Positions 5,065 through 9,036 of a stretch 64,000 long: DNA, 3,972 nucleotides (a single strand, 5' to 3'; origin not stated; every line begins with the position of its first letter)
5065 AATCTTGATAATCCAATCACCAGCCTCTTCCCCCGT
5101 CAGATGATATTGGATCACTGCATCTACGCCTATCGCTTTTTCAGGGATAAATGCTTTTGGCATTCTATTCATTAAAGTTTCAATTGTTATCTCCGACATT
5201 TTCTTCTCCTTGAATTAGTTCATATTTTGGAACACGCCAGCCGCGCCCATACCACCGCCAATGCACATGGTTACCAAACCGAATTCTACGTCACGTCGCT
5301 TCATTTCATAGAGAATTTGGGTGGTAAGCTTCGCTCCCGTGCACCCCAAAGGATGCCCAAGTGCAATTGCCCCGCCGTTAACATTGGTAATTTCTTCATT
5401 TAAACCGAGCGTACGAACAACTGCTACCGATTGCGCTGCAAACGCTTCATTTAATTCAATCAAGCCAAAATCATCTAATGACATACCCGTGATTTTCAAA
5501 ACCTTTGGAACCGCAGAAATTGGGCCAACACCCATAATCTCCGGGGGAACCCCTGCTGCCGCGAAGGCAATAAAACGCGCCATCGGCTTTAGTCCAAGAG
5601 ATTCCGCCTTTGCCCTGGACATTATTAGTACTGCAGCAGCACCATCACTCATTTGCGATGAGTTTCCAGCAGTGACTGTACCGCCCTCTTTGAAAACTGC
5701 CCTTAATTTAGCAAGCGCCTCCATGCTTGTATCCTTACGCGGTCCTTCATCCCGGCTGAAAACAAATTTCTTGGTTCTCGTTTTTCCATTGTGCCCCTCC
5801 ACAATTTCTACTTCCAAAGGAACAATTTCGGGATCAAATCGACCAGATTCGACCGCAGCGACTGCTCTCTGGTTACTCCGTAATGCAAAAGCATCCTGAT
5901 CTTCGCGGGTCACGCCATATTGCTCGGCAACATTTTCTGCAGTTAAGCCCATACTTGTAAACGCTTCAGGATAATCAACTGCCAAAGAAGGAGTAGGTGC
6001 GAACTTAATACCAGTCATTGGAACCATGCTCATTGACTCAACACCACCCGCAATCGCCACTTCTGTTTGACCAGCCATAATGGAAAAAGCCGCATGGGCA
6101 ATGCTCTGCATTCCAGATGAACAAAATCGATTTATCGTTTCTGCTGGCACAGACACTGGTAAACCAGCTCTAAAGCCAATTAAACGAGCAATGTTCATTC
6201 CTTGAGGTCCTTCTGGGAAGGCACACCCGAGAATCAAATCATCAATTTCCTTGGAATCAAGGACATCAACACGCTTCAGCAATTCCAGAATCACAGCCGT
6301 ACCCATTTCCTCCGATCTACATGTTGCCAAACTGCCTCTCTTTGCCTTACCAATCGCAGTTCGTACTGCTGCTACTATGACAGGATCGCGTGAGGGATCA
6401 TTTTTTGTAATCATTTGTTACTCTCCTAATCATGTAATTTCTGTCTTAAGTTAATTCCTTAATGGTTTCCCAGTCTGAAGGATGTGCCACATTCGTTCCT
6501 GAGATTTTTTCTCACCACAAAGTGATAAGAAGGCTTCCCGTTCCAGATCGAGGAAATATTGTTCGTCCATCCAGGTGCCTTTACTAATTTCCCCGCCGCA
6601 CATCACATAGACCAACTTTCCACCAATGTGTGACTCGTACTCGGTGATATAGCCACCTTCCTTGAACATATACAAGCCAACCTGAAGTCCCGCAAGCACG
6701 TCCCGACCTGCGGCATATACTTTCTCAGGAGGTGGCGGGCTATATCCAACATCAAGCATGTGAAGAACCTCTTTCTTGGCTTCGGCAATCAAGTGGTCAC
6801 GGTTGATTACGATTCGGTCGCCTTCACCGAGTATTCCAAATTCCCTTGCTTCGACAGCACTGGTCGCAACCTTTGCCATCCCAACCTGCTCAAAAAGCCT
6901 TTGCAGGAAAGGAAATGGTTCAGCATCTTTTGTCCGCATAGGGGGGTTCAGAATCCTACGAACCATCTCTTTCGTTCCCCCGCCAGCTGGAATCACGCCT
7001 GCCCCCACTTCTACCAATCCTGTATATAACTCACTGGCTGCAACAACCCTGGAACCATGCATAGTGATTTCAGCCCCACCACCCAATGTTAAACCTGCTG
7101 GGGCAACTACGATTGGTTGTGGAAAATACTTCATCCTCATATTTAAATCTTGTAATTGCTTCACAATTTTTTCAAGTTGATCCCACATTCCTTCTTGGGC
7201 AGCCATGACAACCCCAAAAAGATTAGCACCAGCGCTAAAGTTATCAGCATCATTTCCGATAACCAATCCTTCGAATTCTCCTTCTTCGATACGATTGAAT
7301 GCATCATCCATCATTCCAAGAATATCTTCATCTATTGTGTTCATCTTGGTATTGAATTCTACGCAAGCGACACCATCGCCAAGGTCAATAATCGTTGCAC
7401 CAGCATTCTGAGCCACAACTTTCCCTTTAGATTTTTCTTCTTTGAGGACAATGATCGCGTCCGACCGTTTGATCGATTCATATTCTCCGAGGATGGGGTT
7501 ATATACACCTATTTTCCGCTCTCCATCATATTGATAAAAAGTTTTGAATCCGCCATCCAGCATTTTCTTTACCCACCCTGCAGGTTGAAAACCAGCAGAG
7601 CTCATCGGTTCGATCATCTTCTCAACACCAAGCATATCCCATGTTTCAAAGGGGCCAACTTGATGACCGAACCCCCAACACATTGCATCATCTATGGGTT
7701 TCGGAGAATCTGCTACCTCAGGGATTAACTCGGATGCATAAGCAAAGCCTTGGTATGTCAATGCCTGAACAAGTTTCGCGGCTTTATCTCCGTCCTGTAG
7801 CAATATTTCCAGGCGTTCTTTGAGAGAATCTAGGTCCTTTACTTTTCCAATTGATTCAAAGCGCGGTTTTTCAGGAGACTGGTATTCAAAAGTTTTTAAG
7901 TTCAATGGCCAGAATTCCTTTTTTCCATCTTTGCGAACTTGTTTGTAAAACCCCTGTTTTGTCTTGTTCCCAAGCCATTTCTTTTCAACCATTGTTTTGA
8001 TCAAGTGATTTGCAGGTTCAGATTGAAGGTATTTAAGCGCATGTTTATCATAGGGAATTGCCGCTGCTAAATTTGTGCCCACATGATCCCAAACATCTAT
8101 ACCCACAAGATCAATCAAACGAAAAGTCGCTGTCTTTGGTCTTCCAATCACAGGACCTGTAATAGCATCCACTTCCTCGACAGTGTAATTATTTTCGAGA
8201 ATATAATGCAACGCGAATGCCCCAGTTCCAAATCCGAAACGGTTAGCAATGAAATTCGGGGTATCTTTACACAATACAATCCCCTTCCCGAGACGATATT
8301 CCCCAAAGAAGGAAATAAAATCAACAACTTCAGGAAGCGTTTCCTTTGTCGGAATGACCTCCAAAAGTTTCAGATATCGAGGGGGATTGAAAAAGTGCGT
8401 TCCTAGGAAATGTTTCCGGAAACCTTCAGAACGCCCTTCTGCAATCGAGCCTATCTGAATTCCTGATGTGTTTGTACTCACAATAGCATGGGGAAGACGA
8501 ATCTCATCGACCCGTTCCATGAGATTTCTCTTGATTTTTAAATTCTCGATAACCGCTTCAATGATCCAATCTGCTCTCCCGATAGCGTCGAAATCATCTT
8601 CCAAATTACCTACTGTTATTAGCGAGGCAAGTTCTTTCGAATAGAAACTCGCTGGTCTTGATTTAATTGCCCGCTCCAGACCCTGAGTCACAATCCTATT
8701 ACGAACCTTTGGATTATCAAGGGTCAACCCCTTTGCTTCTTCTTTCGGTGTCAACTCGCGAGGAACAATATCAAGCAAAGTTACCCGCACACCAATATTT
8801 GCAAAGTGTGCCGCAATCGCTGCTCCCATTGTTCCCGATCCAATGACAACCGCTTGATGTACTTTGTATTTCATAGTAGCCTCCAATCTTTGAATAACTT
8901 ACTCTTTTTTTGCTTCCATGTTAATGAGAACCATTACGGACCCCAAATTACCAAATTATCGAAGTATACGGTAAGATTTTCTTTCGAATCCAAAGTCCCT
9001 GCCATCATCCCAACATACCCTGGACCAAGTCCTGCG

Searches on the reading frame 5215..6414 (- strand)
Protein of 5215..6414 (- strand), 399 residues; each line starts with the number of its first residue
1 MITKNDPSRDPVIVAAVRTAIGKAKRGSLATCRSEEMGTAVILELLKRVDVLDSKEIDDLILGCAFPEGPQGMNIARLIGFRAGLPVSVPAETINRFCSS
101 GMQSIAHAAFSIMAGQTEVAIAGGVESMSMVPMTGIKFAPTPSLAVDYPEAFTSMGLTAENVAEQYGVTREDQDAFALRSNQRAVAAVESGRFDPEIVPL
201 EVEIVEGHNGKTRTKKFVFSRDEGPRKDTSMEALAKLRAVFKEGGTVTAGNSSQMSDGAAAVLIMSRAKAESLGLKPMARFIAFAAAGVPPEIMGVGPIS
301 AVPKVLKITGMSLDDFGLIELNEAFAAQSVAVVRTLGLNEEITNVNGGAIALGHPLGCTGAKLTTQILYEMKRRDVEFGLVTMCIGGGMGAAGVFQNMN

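Call 10: search_protein_families(library=pfam, max_evalue=0.000001, proteins=[window:5215-6414:-])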
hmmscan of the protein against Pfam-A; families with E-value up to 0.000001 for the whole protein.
window:5215-6414:- (399 aa): 2 families
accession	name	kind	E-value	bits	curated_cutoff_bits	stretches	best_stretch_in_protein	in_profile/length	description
PF00108.29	Thiolase_N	-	1e-74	251.6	26.4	1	12-267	2-259/260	Thiolase, N-terminal domain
PF02803.24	Thiolase_C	-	3.9e-45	152.9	27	1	275-396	1-122/123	Thiolase, C-terminal domain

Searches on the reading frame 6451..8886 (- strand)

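Call 10: search_protein_families(library=pfam, max_evalue=0.000001, proteins=[window:6451-8886:-])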
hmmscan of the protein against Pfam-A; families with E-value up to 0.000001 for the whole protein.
window:6451-8886:- (811 aa): 4 families
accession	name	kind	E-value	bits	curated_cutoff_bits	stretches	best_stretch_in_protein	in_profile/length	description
PF02737.24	3HCDH_N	-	2.7e-40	138.6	22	1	12-209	2-180/180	3-hydroxyacyl-CoA dehydrogenase, NAD binding domain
PF00725.27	3HCDH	-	2.3e-18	66.9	22.1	1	212-315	2-96/97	3-hydroxyacyl-CoA dehydrogenase, C-terminal domain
PF16113.10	ECH_2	-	1.4e-12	48.3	27.2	1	512-638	9-136/335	Enoyl-CoA hydratase/isomerase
PF00378.25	ECH_1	-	3.8e-11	43.2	27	1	504-645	4-144/251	Enoyl-CoA hydratase/isomerase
